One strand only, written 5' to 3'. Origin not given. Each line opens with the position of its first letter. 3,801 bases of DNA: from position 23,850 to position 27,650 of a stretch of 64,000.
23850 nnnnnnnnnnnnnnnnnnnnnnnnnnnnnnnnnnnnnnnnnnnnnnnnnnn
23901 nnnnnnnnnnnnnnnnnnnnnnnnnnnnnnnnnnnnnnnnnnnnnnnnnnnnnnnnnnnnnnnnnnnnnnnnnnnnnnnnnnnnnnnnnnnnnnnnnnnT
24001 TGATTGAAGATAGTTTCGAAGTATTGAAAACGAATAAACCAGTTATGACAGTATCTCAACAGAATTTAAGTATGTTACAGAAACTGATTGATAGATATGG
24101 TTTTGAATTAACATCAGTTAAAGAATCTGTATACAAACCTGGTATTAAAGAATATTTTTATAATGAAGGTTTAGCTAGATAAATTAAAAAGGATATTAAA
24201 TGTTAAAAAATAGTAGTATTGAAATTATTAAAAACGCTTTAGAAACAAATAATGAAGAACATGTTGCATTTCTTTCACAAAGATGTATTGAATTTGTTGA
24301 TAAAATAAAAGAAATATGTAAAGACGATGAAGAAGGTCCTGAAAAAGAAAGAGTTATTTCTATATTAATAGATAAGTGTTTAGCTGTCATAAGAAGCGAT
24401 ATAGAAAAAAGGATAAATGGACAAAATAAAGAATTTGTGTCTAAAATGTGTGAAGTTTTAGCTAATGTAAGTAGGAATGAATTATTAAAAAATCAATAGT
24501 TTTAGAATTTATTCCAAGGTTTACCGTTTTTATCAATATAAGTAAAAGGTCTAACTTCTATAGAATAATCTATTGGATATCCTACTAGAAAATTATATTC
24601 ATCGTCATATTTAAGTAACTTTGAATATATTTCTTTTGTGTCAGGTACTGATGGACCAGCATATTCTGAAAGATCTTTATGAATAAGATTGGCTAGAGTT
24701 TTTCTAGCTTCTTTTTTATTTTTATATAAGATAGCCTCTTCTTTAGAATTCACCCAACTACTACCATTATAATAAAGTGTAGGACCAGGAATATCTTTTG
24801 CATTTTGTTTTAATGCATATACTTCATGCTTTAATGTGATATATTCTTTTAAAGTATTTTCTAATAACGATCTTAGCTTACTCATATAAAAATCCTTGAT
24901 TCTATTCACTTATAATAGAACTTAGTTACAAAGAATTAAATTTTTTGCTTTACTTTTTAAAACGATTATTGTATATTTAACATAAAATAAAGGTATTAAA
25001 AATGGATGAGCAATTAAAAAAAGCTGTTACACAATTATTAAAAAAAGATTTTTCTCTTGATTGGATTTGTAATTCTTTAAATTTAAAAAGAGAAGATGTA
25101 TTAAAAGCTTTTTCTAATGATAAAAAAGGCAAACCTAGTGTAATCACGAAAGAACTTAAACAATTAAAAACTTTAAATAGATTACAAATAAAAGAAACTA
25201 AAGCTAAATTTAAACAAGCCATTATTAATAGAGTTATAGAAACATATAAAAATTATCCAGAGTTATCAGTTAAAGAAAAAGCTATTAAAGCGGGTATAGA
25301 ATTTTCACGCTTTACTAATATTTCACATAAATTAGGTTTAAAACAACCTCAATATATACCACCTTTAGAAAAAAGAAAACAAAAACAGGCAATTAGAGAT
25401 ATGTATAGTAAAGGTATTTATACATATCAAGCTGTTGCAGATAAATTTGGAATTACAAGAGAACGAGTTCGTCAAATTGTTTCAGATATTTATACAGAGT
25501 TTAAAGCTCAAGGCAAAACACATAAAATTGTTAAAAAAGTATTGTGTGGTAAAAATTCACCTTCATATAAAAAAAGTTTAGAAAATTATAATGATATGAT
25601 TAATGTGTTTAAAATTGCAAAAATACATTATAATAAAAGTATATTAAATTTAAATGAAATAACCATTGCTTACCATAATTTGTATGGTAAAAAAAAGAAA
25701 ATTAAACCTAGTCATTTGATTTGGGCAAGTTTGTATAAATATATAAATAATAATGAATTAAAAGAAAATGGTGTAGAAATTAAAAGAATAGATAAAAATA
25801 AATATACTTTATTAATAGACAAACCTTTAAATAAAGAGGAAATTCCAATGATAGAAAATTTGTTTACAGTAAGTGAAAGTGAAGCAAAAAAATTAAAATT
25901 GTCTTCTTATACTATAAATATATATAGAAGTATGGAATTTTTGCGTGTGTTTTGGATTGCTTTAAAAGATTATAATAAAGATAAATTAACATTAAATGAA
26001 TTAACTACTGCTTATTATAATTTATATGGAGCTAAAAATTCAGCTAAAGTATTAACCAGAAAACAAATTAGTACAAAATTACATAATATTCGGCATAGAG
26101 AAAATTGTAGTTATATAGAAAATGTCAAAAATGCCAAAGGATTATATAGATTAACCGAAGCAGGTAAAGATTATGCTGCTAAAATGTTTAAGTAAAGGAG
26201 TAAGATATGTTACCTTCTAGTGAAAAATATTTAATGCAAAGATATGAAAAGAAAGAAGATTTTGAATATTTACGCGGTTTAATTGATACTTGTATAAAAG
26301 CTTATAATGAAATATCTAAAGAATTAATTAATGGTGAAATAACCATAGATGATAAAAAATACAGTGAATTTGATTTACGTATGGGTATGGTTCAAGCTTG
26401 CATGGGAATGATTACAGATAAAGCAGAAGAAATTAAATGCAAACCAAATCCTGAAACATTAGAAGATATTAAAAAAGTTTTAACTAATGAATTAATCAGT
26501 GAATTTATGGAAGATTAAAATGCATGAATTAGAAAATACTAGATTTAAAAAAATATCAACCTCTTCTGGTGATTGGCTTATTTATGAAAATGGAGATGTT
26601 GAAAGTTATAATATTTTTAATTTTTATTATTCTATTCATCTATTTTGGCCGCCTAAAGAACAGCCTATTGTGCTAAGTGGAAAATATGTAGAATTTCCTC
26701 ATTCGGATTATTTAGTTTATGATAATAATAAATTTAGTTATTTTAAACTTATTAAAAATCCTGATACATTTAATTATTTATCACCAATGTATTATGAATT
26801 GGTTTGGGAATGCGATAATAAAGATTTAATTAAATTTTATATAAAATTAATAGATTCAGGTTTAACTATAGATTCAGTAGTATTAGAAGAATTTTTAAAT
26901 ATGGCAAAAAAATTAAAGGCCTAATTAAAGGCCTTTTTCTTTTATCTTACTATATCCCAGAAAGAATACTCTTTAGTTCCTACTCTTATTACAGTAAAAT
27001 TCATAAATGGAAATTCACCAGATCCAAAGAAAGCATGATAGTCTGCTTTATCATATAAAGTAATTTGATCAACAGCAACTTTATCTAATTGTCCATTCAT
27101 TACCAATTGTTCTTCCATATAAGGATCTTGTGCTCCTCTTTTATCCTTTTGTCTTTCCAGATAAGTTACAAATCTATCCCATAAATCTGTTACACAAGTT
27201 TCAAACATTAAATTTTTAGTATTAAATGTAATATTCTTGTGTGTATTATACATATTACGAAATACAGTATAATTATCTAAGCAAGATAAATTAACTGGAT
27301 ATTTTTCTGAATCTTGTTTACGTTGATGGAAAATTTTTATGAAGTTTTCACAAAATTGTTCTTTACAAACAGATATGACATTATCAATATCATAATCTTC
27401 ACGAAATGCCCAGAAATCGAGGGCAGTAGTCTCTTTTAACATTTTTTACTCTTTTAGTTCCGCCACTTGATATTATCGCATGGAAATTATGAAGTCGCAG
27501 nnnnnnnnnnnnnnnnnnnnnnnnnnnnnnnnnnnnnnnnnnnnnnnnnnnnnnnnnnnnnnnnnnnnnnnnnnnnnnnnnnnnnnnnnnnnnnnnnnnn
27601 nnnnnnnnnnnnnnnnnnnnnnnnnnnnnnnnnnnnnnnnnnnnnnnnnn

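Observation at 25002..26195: Phage protein carrying a sigma70 region-4.2 HTH plus an internal duplicated domain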

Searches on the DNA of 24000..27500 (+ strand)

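Call 5: search_dna_similar(query=window:24000-27500:+, collection=phages, mode=near)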
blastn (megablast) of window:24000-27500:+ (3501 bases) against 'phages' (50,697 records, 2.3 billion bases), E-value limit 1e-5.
No match.
